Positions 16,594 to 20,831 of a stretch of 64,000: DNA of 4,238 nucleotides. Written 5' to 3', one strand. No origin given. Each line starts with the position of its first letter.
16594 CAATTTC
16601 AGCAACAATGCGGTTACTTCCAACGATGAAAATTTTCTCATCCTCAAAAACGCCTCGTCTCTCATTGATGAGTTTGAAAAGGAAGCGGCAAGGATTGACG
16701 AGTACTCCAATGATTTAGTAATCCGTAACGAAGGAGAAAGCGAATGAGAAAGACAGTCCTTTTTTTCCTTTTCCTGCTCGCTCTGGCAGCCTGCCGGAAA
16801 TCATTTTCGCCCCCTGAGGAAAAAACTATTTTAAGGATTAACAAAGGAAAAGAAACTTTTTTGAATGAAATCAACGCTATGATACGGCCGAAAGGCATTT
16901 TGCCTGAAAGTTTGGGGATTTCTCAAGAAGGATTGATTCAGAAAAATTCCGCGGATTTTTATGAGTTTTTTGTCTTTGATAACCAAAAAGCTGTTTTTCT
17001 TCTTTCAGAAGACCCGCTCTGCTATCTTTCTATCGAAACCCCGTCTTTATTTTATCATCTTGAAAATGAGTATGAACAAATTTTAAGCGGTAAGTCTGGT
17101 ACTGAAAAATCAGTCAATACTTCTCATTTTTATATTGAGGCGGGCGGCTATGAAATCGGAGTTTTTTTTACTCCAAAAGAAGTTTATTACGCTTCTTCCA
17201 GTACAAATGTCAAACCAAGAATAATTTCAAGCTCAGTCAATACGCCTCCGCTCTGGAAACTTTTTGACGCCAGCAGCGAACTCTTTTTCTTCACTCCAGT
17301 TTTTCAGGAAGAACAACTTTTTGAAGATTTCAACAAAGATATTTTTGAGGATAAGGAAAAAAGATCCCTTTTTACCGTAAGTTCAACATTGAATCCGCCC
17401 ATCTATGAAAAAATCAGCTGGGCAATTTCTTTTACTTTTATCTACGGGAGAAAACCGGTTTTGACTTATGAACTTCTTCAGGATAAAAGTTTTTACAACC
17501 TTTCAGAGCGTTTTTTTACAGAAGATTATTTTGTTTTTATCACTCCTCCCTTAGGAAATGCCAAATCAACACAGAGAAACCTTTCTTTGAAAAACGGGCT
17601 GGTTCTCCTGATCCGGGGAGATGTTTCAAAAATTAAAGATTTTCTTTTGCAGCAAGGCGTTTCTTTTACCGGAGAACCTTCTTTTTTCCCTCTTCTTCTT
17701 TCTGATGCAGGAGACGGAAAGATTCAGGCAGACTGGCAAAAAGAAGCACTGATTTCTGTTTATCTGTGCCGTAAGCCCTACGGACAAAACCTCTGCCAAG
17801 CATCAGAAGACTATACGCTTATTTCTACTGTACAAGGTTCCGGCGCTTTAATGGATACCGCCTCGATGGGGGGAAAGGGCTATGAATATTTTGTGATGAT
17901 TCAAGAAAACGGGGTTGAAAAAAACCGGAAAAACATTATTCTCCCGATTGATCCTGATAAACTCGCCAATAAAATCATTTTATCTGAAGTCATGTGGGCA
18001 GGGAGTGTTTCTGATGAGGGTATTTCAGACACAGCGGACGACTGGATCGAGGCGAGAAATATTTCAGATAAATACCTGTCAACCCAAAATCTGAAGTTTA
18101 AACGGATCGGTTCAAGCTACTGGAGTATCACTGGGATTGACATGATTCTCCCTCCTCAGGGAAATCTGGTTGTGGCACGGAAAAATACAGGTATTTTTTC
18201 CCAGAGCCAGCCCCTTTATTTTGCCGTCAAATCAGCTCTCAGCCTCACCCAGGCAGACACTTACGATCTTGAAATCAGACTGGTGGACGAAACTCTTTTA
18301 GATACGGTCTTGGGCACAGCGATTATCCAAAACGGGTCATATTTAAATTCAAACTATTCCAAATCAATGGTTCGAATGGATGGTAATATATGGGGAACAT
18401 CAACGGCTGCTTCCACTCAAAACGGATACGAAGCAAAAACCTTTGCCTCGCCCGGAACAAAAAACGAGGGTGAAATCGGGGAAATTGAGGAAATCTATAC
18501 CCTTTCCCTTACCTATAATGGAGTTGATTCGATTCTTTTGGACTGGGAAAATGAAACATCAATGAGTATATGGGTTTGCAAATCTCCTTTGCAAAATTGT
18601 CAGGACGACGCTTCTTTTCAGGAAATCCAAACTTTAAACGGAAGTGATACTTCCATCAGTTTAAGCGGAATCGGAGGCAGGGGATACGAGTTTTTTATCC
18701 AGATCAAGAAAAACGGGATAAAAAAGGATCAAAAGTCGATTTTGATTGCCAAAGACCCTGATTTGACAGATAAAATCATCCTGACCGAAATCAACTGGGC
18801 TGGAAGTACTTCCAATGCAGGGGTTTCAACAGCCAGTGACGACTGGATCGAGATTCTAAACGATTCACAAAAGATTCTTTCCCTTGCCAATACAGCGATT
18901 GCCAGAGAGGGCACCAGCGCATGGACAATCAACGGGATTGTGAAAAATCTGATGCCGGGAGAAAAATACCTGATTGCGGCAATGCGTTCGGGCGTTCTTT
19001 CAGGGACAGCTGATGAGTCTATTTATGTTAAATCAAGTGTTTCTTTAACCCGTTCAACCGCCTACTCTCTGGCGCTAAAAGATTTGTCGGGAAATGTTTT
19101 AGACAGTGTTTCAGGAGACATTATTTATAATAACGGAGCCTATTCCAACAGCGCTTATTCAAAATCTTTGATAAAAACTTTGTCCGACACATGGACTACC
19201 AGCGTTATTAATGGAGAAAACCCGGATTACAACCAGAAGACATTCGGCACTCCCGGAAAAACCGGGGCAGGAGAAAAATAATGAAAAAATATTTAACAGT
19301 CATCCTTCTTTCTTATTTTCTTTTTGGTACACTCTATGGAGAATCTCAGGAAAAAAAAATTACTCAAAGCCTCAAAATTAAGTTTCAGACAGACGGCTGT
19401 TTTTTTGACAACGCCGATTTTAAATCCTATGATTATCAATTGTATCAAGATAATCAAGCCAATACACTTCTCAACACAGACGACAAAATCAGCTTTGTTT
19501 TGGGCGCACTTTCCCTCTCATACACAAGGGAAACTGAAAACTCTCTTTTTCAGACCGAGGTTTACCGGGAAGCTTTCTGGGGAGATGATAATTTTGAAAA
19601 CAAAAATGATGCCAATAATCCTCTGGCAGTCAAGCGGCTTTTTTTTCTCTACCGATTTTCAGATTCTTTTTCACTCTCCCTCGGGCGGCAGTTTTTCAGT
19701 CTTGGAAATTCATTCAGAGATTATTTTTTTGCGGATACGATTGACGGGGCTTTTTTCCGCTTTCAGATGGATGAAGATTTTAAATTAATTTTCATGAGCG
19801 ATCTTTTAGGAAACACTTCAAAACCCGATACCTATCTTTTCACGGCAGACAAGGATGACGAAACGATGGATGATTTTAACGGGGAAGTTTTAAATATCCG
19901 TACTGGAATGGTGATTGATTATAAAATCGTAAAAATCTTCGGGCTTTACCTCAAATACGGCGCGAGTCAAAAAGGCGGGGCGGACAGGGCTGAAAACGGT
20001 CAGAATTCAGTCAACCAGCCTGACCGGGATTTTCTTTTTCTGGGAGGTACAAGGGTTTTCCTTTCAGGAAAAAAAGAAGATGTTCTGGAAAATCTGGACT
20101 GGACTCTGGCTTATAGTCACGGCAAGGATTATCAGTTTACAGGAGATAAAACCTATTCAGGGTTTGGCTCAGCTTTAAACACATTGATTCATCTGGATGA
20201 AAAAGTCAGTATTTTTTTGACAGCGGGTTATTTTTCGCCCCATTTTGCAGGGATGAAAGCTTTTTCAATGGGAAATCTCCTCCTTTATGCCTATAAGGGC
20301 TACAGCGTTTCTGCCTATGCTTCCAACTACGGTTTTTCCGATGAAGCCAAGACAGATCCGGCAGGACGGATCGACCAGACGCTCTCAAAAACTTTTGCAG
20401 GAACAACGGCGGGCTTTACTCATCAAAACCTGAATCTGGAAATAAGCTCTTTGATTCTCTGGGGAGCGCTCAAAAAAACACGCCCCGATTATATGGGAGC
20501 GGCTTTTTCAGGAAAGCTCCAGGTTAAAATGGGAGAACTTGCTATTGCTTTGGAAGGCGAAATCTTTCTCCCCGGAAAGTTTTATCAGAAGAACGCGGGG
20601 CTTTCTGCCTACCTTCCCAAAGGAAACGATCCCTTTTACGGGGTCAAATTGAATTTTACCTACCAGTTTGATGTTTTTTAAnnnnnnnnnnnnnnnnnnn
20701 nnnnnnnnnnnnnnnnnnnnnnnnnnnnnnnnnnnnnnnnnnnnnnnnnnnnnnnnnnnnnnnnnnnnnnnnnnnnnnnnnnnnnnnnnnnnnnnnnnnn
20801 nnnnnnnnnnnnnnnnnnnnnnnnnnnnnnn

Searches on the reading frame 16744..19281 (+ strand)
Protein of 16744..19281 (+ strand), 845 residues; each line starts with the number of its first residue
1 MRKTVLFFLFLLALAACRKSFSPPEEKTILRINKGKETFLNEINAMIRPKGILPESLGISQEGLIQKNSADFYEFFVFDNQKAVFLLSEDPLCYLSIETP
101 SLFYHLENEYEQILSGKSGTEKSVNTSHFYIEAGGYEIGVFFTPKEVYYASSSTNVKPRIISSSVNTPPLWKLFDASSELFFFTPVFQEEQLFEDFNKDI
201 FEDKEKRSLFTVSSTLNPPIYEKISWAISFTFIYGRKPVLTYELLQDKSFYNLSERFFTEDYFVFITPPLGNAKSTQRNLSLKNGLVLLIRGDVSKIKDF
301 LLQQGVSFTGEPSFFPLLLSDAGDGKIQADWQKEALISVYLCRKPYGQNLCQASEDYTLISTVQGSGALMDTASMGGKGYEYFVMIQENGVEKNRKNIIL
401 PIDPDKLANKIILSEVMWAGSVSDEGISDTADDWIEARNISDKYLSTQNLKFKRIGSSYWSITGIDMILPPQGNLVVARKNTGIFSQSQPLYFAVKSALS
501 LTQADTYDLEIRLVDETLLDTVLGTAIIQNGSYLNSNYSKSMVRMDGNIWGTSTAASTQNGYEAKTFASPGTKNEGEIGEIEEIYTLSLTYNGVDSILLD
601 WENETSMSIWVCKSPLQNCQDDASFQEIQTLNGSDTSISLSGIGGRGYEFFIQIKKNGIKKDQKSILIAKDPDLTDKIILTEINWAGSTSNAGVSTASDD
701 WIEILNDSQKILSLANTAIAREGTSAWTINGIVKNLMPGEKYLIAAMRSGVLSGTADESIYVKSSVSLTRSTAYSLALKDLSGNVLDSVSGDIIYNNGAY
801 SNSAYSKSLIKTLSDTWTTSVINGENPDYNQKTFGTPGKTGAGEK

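Call 48: search_protein_families(library=pfam, proteins=[window:16744-19281:+], max_evalue=0.001)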
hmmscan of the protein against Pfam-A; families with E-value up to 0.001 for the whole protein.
window:16744-19281:+ (845 aa): 1 family
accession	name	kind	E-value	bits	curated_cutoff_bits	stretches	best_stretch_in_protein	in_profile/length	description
PF00932.25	LTD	-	9.4e-09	36.1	34.3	1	676-790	6-106/109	Lamin Tail Domain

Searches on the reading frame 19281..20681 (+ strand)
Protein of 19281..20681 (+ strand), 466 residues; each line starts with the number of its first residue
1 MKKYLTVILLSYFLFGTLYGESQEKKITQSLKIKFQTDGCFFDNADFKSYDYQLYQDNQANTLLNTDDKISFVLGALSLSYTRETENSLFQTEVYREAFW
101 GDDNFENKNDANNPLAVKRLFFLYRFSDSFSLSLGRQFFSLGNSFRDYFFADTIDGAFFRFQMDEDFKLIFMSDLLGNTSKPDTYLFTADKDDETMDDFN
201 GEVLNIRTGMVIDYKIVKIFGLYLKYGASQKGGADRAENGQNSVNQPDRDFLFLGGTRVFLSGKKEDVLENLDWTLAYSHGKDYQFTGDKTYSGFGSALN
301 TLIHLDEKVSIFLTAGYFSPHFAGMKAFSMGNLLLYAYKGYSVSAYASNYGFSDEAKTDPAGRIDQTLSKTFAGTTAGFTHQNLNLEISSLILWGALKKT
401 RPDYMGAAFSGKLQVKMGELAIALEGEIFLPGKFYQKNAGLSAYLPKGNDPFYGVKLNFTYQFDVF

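Call 20: find_related_loci(query=window:19281-20678:+, collection=genome_contigs, flank=10000)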
Query window:19281-20678:+ (466 aa) in genome_contigs; peptide patterns used: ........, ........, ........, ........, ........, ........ (x = any residue, [..] = any of these).
38 stretches matched a pattern, but none encodes a relative of the query by tblastn (E <= 1e-3).

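Call 22: find_homologous_proteins(query=window:19281-20678:+, max_evalue=0.00001)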
Query window:19281-20678:+ (466 aa): 6 proteins with E <= 0.00001 among 8000 candidates.
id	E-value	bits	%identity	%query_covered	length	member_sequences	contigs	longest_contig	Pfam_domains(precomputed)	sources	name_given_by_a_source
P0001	0.0e+0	1043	100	100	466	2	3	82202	-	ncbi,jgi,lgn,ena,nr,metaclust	ncbi:MAG TPA: hypothetical protein DHW82_00950 [Spirochaetia bacterium]|nr:MAG: hypothetical protein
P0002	8.5e-121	422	47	95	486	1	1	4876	-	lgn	-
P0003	1.0e-110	389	43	100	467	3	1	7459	-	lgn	-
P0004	3.8e-105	371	43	95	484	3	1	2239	-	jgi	jgi:hypothetical protein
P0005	3.7e-90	321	38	100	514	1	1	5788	-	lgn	-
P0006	3.1e-81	292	38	89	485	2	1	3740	-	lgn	-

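Call 25: find_encoding_contigs(protein=P0002, flank=6000, max_places=3)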
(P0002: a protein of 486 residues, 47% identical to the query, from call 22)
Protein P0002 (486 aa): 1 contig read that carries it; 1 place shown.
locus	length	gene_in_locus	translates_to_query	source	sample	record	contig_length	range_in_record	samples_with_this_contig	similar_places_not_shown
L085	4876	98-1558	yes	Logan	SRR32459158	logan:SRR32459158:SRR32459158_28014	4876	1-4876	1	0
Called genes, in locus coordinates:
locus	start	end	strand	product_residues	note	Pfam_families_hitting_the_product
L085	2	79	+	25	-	?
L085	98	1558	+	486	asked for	-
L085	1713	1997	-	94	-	-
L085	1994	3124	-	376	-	PF00266:Aminotran_5, PF01053:Cys_Met_Meta_PP (weak), PF00155:Aminotran_1_2, PF01041:DegT_DnrJ_EryC1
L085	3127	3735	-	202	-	-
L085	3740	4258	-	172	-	-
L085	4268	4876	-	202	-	?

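Call 26: find_encoding_contigs(protein=P0003, flank=8000, max_places=3)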
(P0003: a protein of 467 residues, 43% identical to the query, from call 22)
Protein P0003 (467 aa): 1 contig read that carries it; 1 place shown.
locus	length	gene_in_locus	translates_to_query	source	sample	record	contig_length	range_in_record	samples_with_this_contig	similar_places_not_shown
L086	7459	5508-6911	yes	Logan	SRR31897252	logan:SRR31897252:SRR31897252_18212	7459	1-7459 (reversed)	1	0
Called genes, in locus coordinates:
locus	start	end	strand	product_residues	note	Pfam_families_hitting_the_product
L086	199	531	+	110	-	PF01740:STAS, PF13466:STAS_2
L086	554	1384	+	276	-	PF01513:NAD_kinase, PF20143:NAD_kinase_C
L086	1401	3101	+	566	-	PF02463:SMC_N, PF13476:AAA_23, PF02463:SMC_N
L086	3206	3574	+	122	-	-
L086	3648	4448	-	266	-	PF00459:Inositol_P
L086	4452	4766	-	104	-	-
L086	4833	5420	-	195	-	PF01728:FtsJ, PF13847:Methyltransf_31 (faint)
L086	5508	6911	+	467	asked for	-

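Call 27: find_encoding_contigs(protein=P0001, flank=10000, max_places=10)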
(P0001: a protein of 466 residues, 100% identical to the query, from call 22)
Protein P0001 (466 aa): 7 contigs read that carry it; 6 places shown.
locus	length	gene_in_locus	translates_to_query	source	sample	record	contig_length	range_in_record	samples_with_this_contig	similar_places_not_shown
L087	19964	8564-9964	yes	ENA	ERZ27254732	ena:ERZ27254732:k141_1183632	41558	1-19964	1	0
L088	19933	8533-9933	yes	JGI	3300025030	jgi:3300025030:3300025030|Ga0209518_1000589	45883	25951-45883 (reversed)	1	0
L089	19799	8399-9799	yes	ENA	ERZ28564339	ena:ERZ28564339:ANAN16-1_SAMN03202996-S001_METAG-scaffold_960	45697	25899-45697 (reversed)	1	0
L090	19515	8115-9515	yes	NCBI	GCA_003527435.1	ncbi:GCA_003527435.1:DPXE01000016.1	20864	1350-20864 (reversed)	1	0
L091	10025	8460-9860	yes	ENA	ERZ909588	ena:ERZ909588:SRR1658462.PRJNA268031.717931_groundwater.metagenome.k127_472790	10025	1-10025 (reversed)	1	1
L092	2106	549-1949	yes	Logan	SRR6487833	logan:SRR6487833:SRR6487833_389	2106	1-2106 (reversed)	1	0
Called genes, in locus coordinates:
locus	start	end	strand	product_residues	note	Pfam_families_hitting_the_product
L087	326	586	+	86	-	-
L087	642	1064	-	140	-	PF13240:Zn_Ribbon_1 (weak), PF24463:DUF7577 (weak), PF04505:CD225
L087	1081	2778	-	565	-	PF00072:Response_reg, PF13426:PAS_9 (faint), PF00989:PAS (faint), PF08448:PAS_4 (faint), PF00512:HisKA, PF02518:HATPase_c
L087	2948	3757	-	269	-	-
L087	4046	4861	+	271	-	PF00037:Fer4 (weak), PF12797:Fer4_2 (faint), PF12837:Fer4_6 (weak), PF13237:Fer4_10, PF14697:Fer4_21 (weak), PF12838:Fer4_7, PF13187:Fer4_9, PF00881:Nitroreductase, +5 more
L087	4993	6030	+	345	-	PF13091:PLDc_2, PF07894:SACK1 (faint), PF00614:PLDc (faint), PF13091:PLDc_2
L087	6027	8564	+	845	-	PF00932:LTD (faint)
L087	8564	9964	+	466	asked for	-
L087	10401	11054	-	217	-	-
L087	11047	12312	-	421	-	PF02463:SMC_N, PF11398:DUF2813 (weak), PF13175:AAA_15, PF13476:AAA_23, PF13304:AAA_21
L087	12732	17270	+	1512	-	PF00310:GATase_2, PF04898:Glu_syn_central, PF01645:Glu_synthase, PF01493:GXGXG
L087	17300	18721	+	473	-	PF14691:Fer4_20, PF00070:Pyr_redox (weak), PF03486:HI0933_like (faint), PF07992:Pyr_redox_2, PF13450:NAD_binding_8, PF13738:Pyr_redox_3 (faint)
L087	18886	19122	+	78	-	-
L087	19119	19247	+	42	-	-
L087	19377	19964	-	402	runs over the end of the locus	PF20215:DUF6575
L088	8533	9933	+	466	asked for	-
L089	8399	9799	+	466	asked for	-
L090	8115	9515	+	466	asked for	-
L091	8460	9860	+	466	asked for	-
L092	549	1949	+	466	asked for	-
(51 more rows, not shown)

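Call 43: search_protein_families(library=pfam, proteins=[window:19281-20681:+], max_evalue=0.0001)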
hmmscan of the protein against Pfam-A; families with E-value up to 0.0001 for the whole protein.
window:19281-20681:+ (466 aa): 0 families
